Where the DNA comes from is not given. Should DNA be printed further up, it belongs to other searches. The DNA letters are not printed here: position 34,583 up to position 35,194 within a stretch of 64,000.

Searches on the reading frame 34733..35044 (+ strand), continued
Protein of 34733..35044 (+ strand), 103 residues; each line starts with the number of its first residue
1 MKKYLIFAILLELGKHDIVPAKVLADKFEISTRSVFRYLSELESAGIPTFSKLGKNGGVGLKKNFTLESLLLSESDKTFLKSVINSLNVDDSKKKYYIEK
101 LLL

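Call 57: search_protein_families(library=pfam, proteins=[L032:5406-7445:-, L032:7636-8682:+, L032:8813-9949:+, L032:9962-10303:+, L032:10296-11438:-, L032:11473-13122:-, L032:13112-13822:-, L032:13826-14323:-], max_evalue=0.0001)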
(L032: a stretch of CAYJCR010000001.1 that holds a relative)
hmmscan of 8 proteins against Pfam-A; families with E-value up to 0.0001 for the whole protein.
L032:5406-7445:- (679 aa): 4 families
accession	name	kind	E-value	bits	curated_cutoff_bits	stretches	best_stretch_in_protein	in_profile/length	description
PF00204.31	DNA_gyraseB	-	1.5e-54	184.5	27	1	260-430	1-172/173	DNA gyrase B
PF00986.26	DNA_gyraseB_C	-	7.2e-29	100.2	29.8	1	600-660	2-62/63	DNA gyrase B subunit, carboxyl terminus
PF01751.28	Toprim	-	1.9e-17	63.7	23.1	1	459-568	1-93/96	Toprim domain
PF02518.31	HATPase_c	-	7.4e-16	59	26.4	1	63-213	3-109/111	Histidine kinase-, DNA gyrase B-, and HSP90-like ATPase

L032:7636-8682:+ (348 aa): 3 families
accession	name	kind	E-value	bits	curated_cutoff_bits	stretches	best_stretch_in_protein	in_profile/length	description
PF03033.26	Glyco_transf_28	-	6.8e-32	110.9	26.2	1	4-139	1-137/139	Glycosyltransferase family 28 N-terminal domain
PF04101.22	Glyco_tran_28_C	-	9e-32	110.8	22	1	184-330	1-154/166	Glycosyltransferase family 28 C-terminal domain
PF13528.12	Glyco_trans_1_3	-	1.3e-07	31.6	25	1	121-305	142-310/322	Glycosyl transferase family 1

L032:8813-9949:+ (378 aa): 0 families

L032:9962-10303:+ (113 aa): 1 family
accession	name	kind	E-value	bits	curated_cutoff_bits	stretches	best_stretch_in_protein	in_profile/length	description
PF08279.18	HTH_11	-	6.4e-06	26.4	25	1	23-61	6-45/55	HTH domain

L032:10296-11438:- (380 aa): 8 families
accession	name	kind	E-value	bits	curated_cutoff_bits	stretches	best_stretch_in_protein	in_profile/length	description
PF07478.18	Dala_Dala_lig_C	-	2.4e-41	142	24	1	157-346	1-186/204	D-ala D-ala ligase C-terminus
PF01820.27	Dala_Dala_lig_N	-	9.8e-27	94.3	34.6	1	21-140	1-121/121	D-ala D-ala ligase N-terminus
PF02222.28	ATP-grasp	-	3.5e-14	53.3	27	1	158-333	3-160/179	ATP-grasp domain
PF02786.22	CPSase_L_D2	-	8.6e-11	42.2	19.8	1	150-333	1-177/211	Carbamoyl-phosphate synthase L chain, ATP binding domain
PF01071.24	GARS_A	-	1e-07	32.4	27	1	150-251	2-105/194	Phosphoribosylglycinamide synthetase, ATP-grasp (A) domain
PF13535.11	ATP-grasp_4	-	5.9e-07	29.7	27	1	188-335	1-151/160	ATP-grasp domain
PF08443.16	RimK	-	3.1e-06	27.4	21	1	149-337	2-168/188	RimK-like ATP-grasp domain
PF02655.19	ATP-grasp_3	-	4.1e-06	27.4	23.2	1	183-334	25-155/160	ATP-grasp domain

L032:11473-13122:- (549 aa): 2 families
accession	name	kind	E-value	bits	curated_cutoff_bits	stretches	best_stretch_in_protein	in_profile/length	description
PF08245.18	Mur_ligase_M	-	3.3e-37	128.8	24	1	210-395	1-198/200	Mur ligase middle domain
PF02875.26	Mur_ligase_C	-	2.8e-10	41.5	28.4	1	419-540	1-123/127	Mur ligase, glutamate ligase domain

L032:13112-13822:- (236 aa): 2 families
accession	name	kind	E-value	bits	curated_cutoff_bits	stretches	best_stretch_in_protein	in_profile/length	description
PF00561.26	Abhydrolase_1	-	2.1e-16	60.8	25.8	2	133-224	164-245/245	alpha/beta hydrolase fold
PF12697.13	Abhydrolase_6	-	5.2e-16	60.4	26.3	1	22-227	1-214/217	Alpha/beta hydrolase family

L032:13826-14323:- (165 aa): 6 families
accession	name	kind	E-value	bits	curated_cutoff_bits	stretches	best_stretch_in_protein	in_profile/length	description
PF00583.31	Acetyltransf_1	-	2.7e-20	73.2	20.7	1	33-142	2-116/116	Acetyltransferase (GNAT) family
PF13508.13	Acetyltransf_7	-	2.1e-15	57.3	27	1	61-143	2-83/84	Acetyltransferase (GNAT) domain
PF13673.13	Acetyltransf_10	-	4.1e-13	49.9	23.6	1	45-159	14-122/128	Acetyltransferase (GNAT) domain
PF13420.13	Acetyltransf_4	-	1.7e-07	31.8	24.3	1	56-162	43-155/155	Acetyltransferase (GNAT) domain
PF08445.16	FR47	-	8.7e-06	26.1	22.1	1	78-145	13-80/86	FR47-like protein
PF13527.13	Acetyltransf_9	-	3e-05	24.5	25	0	24-120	2-107/127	Acetyltransferase (GNAT) domain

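Call 67: search_protein_representatives(alignment_id=A1)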
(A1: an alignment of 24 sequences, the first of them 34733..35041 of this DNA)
Query: 24 sequences, 101 profile positions. Proteins with E-value up to 0.001 (for the whole library): 4314; up to 1e-10: 772; up to 1e-30: 1. The best 150 are listed.
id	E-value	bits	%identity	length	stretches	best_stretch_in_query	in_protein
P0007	4.4e-45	168.1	-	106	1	1-101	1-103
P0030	2.5e-30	120.7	-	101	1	1-101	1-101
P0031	1.3e-29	118.4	-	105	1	1-101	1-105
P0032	1.7e-29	118.0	-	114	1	1-86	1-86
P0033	1.9e-22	95.4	-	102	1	1-100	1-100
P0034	5.4e-22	93.9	-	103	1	1-99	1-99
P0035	1.2e-21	92.8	-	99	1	1-100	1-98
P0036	2.0e-21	92.1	-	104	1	1-101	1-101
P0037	7.3e-21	90.3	-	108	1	1-100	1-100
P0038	8.1e-21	90.1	-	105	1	1-98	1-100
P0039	1.0e-20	89.8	-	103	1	1-94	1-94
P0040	1.1e-20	89.7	-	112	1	1-99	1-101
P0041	3.3e-20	88.2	-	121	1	1-100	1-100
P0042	3.7e-20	88.0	-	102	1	1-101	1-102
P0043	7.1e-20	87.1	-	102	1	5-101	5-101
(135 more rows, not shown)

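Call 71: find_related_loci(query=A4, collection=metagenome_contigs, flank=4000)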
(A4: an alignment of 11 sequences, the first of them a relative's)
Query A4 (102 aa) in metagenome_contigs; peptide patterns used: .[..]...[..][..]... (x = any residue, [..] = any of these).
462 stretches matched a pattern; 277 encode a relative of the query (tblastn E <= 1e-3); the best 80 are kept; 80 distinct loci.
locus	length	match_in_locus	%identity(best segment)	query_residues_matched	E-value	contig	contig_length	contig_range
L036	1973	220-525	63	1-102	6e-42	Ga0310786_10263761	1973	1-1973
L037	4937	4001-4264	49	1-88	3e-24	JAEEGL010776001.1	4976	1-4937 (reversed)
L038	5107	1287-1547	45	1-87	8e-23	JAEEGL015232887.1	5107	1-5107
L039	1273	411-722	44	1-102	2e-22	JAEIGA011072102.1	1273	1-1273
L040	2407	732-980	44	1-86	3e-22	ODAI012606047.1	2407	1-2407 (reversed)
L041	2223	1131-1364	45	1-78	1e-21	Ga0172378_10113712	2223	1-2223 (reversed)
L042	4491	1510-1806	40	1-100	2e-21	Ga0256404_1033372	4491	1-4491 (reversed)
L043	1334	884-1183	44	1-102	2e-21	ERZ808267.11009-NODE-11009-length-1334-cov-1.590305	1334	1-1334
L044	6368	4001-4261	46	1-87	2e-21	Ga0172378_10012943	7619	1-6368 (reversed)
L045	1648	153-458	35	1-102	3e-21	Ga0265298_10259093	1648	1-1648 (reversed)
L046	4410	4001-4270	42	1-90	4e-21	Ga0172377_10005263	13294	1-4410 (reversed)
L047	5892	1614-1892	40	1-93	5e-21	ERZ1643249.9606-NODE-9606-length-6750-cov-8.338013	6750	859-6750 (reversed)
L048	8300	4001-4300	39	1-102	1e-20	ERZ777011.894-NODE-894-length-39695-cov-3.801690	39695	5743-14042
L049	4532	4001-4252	45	1-84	1e-20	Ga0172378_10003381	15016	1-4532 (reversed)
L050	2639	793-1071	40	1-93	9e-21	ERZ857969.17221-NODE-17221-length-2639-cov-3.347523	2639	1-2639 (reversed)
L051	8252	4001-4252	45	1-84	1e-20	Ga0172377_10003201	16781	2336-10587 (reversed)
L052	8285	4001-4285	37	1-95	1e-20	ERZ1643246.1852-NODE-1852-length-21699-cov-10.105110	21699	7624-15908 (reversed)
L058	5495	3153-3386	45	1-78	4e-20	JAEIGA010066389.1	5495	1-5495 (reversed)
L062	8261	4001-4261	43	1-87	6e-20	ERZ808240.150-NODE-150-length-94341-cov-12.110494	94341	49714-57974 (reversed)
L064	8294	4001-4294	38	1-99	1e-19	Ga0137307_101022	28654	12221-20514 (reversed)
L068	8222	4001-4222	47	3-76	2e-19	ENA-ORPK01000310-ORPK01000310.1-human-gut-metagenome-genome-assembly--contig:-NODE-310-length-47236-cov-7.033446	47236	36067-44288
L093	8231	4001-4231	42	1-77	3e-19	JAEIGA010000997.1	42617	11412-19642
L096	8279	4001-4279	37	1-93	5e-19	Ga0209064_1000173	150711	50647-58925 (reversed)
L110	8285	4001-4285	43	3-102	4e-18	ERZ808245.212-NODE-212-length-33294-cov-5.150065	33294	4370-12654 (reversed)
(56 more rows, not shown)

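Call 77: search_protein_families(library=pfam, proteins=[L051:409-2358:-, L051:2497-3552:+, L051:4335-5465:-, L051:5510-7162:-, L051:7147-7887:-, L110:607-2241:+, L110:2378-3580:+, L110:4528-5571:-, L110:5806-7761:+, L062:2341-3816:-], max_evalue=0.00001)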
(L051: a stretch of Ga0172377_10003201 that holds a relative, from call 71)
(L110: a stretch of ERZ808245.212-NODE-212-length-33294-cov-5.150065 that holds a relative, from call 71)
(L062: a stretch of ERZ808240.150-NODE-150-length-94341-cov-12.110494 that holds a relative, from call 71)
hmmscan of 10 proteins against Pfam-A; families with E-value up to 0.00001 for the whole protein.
L051:409-2358:- (649 aa): 4 families
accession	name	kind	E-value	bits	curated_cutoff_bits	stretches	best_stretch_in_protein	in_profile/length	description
PF00204.31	DNA_gyraseB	-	6.9e-50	169.3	27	1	233-404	1-172/173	DNA gyrase B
PF00986.26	DNA_gyraseB_C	-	8.3e-30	103.2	29.8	1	574-634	2-62/63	DNA gyrase B subunit, carboxyl terminus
PF01751.28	Toprim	-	4.5e-18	65.6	23.1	1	433-542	1-93/96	Toprim domain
PF02518.31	HATPase_c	-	3e-13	50.6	26.4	1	33-145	4-94/111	Histidine kinase-, DNA gyrase B-, and HSP90-like ATPase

L051:2497-3552:+ (351 aa): 3 families
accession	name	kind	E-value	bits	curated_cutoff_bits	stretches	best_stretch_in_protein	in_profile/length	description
PF03033.26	Glyco_transf_28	-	1.7e-30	106.3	26.2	1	4-140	1-136/139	Glycosyltransferase family 28 N-terminal domain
PF04101.22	Glyco_tran_28_C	-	1.4e-29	103.7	22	1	187-341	2-162/166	Glycosyltransferase family 28 C-terminal domain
PF00201.24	UDPGT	-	2.8e-06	26.9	19.5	1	253-320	344-407/499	UDP-glucoronosyl and UDP-glucosyl transferase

L051:4335-5465:- (376 aa): 5 families
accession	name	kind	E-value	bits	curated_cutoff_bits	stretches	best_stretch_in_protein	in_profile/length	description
PF07478.18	Dala_Dala_lig_C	-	1.7e-50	171.8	24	1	142-343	1-204/204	D-ala D-ala ligase C-terminus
PF01820.27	Dala_Dala_lig_N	-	4.5e-27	95.4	34.6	1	7-122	1-118/121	D-ala D-ala ligase N-terminus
PF02222.28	ATP-grasp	-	1.2e-12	48.3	27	1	162-316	16-160/179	ATP-grasp domain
PF02786.22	CPSase_L_D2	-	1.3e-08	35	19.8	1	135-236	1-103/211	Carbamoyl-phosphate synthase L chain, ATP binding domain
PF08443.16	RimK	-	3.7e-06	27.1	21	1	135-320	3-168/188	RimK-like ATP-grasp domain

L051:5510-7162:- (550 aa): 2 families
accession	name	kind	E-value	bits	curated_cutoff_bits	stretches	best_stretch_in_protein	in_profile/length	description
PF08245.18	Mur_ligase_M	-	3.2e-35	122.3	24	1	207-397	1-200/200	Mur ligase middle domain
PF02875.26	Mur_ligase_C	-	3.6e-06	28.3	28.4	1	419-540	1-122/127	Mur ligase, glutamate ligase domain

L051:7147-7887:- (246 aa): 5 families
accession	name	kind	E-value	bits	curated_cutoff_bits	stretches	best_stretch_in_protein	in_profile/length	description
PF00561.26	Abhydrolase_1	-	2.9e-33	116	25.8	1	20-231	2-244/245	alpha/beta hydrolase fold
PF12697.13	Abhydrolase_6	-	2.9e-17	64.5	26.3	1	21-235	1-214/217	Alpha/beta hydrolase family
PF12146.15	Hydrolase_4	-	3.9e-13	49.7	27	1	18-138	4-130/239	Serine aminopeptidase, S33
PF07819.20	PGAP1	-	6.6e-06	26.5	24.3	0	82-168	89-179/233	PGAP1-like alpha/beta domain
PF06342.18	DUF1057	-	8.6e-06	25.5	21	0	16-161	33-179/297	Alpha/beta hydrolase of unknown function (DUF1057)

L110:607-2241:+ (544 aa): 2 families
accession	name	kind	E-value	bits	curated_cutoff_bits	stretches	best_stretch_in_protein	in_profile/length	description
PF08245.18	Mur_ligase_M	-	4.9e-38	131.5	24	1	204-391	1-200/200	Mur ligase middle domain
PF02875.26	Mur_ligase_C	-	7.6e-10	40.1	28.4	1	413-535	1-123/127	Mur ligase, glutamate ligase domain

L110:2378-3580:+ (400 aa): 4 families
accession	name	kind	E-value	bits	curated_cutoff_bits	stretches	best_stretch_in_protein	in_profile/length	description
PF07478.18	Dala_Dala_lig_C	-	1.1e-42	146.3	24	2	149-272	1-124/204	D-ala D-ala ligase C-terminus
PF01820.27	Dala_Dala_lig_N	-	8.6e-32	110.6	34.6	1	11-130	1-119/121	D-ala D-ala ligase N-terminus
PF02222.28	ATP-grasp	-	9e-12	45.4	27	0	150-250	3-102/179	ATP-grasp domain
PF02786.22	CPSase_L_D2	-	6.1e-11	42.7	19.8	1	142-250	1-113/211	Carbamoyl-phosphate synthase L chain, ATP binding domain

L110:4528-5571:- (347 aa): 2 families
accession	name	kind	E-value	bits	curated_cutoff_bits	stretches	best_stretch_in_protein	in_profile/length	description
PF03033.26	Glyco_transf_28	-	2.2e-33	115.7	26.2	1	4-139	1-138/139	Glycosyltransferase family 28 N-terminal domain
PF04101.22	Glyco_tran_28_C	-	3.4e-33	115.5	22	1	183-340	1-164/166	Glycosyltransferase family 28 C-terminal domain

L110:5806-7761:+ (651 aa): 4 families
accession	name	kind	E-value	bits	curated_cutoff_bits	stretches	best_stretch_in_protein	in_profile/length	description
PF00204.31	DNA_gyraseB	-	1.2e-54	184.8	27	1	230-401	1-172/173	DNA gyrase B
PF00986.26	DNA_gyraseB_C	-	1.3e-29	102.5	29.8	1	572-632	3-63/63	DNA gyrase B subunit, carboxyl terminus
PF01751.28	Toprim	-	4.5e-17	62.4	23.1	1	430-539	1-93/96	Toprim domain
PF02518.31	HATPase_c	-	1.1e-15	58.5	26.4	1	33-144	4-107/111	Histidine kinase-, DNA gyrase B-, and HSP90-like ATPase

L062:2341-3816:- (491 aa): 3 families
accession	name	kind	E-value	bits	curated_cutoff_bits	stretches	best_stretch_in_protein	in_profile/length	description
PF09547.16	SpoIVA_ATPase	-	9.5e-112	372.6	26.6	1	1-236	1-237/237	Stage IV sporulation protein A, ATPase domain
PF20438.3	SpoIVA_middle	-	2.8e-58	197.4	25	1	237-415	1-179/179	Stage IV sporulation protein A, middle domain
PF20439.3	SpoIVA_C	-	4.8e-31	107.2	25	1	416-491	1-76/76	Sporulation stage IV protein A, C-terminal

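Call 78: find_encoding_contigs(protein=P0033, flank=10000, max_places=3)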
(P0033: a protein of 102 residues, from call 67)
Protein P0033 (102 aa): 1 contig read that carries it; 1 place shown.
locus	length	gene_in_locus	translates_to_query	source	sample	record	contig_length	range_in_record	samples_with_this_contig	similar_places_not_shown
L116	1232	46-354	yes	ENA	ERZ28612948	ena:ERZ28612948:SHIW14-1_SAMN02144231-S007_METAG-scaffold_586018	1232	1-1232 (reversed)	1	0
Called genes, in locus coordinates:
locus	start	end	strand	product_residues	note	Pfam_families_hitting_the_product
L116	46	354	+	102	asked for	PF08279:HTH_11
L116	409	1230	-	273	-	?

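Call 89: search_dna_similar(query=window:34733-35041:+, collection=plasmids, mode=protein, max_evalue=0.001, max_rows=25)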
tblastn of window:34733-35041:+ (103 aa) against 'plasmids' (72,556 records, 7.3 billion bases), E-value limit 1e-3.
Records with a match: 207; places in all: 208; records where one place covers at least 80% of the query: 5.
Best place of each record, by identity: <60% 207.
By first word of the organism name: Enterococcus 177; Staphylococcus 20; Bacillus 8; Priestia 1; Klebsiella 1.
By predicted mobility (MOB-suite, as given by PLSDB): non-mobilizable 101; mobilizable 68; conjugative 38.
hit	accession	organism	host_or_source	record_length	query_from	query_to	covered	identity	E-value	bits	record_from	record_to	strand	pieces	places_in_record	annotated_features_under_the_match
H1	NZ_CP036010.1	Bacillus mycoides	cell culture,soil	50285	1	80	78%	45.0%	9e-6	49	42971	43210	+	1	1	HTH domain-containing protein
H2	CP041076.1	Bacillus tropicus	Oryctes gigas,whole organism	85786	1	80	78%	43.8%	2e-5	49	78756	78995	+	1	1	YafY family transcriptional regulator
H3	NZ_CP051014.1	Bacillus tropicus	Oryctes gigas,whole organism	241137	1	80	78%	43.8%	2e-5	49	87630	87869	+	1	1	YafY family protein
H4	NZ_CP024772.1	Bacillus thuringiensis LM1212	Oryctes gigas,whole organism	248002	1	80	78%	43.8%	2e-5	49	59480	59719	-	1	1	YafY family protein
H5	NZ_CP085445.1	Priestia megaterium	single cell,soil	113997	7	89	81%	39.8%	1e-5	49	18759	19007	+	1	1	YafY family protein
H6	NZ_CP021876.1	Enterococcus wangshanyuanii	cell culture,fecal sample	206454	6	93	85%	35.9%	3e-4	45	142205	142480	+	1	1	YafY family protein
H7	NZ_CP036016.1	Bacillus toyonensis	cell culture,soil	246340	1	101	98%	31.1%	3e-4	45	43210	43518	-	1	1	YafY family protein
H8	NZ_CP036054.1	Bacillus toyonensis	cell culture,soil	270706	1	101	98%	31.1%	3e-4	45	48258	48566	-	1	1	YafY family protein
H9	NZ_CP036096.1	Bacillus toyonensis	cell culture,soil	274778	1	101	98%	31.1%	3e-4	45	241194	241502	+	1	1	YafY family protein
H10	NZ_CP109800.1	Enterococcus faecium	pig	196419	6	51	45%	45.7%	2e-4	45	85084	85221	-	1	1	HTH domain-containing protein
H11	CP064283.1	Enterococcus faecium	Homo sapiens,cell culture,clinical ...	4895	6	51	45%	45.7%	2e-4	45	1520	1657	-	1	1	none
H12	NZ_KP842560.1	Enterococcus faecium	marine sediment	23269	6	51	45%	45.7%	2e-4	45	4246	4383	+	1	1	HTH domain-containing protein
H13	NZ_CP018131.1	Enterococcus faecium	Homo sapiens,feces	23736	6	51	45%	45.7%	2e-4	45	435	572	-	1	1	HTH domain-containing protein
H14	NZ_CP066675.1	Enterococcus faecium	Homo sapiens,cell culture,rectal swab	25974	6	51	45%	45.7%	2e-4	45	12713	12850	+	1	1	HTH domain-containing protein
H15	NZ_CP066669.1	Enterococcus faecium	Homo sapiens,cell culture,rectal swab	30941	6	51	45%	45.7%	2e-4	45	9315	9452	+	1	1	HTH domain-containing protein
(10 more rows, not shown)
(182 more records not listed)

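Call 90: search_dna_similar(query=window:34733-35041:+, collection=phages, mode=protein, max_evalue=0.001, max_rows=25)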
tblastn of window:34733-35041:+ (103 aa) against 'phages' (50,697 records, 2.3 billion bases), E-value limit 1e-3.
Records with a match: 8; places in all: 8; records where one place covers at least 80% of the query: 1.
Best place of each record, by identity: <60% 8.
By first word of the organism name: Streptococcus 5; Bacteriophage 2; Staphylococcus 1.
By host as written in the record: - 2; Streptococcus suis 2; Streptococcus suis SC05017 1; Streptococcus suis SC070807 1; Staphylococcus aureus NAS_AN_102 1; Streptococcus suis ZKB4 1.
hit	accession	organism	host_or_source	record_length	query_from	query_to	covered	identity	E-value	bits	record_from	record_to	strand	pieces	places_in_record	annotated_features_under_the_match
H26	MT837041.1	Bacteriophage sp.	human fecal samples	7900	1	101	98%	32.4%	7e-4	42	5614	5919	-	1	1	record has no annotation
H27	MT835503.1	Bacteriophage sp.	human fecal samples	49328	5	78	72%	41.9%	5e-8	54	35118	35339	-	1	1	record has no annotation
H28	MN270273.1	Streptococcus phage phi-SsuSC05017_rum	Streptococcus suis SC05017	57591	6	51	45%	45.7%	8e-5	45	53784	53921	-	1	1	DeoR family transcriptional regulator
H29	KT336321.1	Streptococcus phage phiSC070807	Streptococcus suis SC070807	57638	6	51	45%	45.7%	8e-5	45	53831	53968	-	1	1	putative transcriptional regulator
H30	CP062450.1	Staphylococcus phage ECel-2020c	Staphylococcus aureus NAS_AN_102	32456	6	51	45%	45.7%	2e-4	44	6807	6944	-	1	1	record has no annotation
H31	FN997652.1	Streptococcus phage phi-SsUD.1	Streptococcus suis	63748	6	51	45%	45.7%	2e-4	44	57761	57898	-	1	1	none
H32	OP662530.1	Streptococcus phage YS162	Streptococcus suis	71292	6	51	45%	45.7%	2e-4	44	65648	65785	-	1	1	bifunctional biotin--[acetyl-CoA-carboxylase] synthetase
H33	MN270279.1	Streptococcus phage phi-SsuZKB4_rum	Streptococcus suis ZKB4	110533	6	51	45%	45.7%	2e-4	44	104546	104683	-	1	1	DeoR family transcriptional regulator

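Call 91: get_annotated_region(hit=H1, flank=1500)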
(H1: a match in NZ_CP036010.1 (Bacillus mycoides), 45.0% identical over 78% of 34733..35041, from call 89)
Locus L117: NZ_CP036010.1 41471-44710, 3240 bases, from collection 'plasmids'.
description: Bacillus mycoides strain BPN43/2 plasmid p50
organism: Bacillus mycoides (NCBI taxid 1405)
taxonomy: Bacteria; Bacillota; Bacilli; Bacillales; Bacillaceae; Bacillus; Bacillus mycoides
host: -; source: cell culture,soil; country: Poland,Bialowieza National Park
typing (MOB-suite, as given by PLSDB): non-mobilizable; replicon rep_cluster_1895
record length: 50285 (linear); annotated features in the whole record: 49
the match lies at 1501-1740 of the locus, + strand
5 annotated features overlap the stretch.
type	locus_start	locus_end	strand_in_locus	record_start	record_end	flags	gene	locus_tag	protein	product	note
CDS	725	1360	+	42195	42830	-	-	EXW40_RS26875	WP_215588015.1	recombinase family protein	GO:0006310 - DNA recombination [Evidence IEA]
CDS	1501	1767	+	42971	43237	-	-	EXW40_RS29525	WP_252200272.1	HTH domain-containing protein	-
CDS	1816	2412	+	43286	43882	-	-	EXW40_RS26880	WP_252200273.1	WYL domain-containing protein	-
CDS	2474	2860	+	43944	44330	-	-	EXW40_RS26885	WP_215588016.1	effector binding domain-containing protein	-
CDS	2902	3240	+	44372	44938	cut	-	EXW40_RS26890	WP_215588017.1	MepB family protein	-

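Call 92: get_annotated_region(hit=H7, flank=1500)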
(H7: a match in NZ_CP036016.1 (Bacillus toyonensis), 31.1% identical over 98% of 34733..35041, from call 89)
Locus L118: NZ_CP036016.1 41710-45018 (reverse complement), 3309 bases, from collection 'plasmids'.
description: Bacillus toyonensis strain BPN45/4 plasmid p246
organism: Bacillus toyonensis (NCBI taxid 155322)
taxonomy: Bacteria; Bacillota; Bacilli; Bacillales; Bacillaceae; Bacillus; Bacillus toyonensis
host: -; source: cell culture,soil; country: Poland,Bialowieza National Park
typing (MOB-suite, as given by PLSDB): non-mobilizable; replicon rep_cluster_1869
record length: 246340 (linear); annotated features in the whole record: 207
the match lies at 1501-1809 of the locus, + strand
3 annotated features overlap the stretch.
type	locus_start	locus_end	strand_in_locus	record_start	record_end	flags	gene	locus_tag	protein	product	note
CDS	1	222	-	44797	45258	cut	-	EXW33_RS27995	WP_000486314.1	CarD family transcriptional regulator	-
CDS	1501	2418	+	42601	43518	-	-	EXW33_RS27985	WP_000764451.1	YafY family protein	-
CDS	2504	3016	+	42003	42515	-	-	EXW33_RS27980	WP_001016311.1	DinB family protein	-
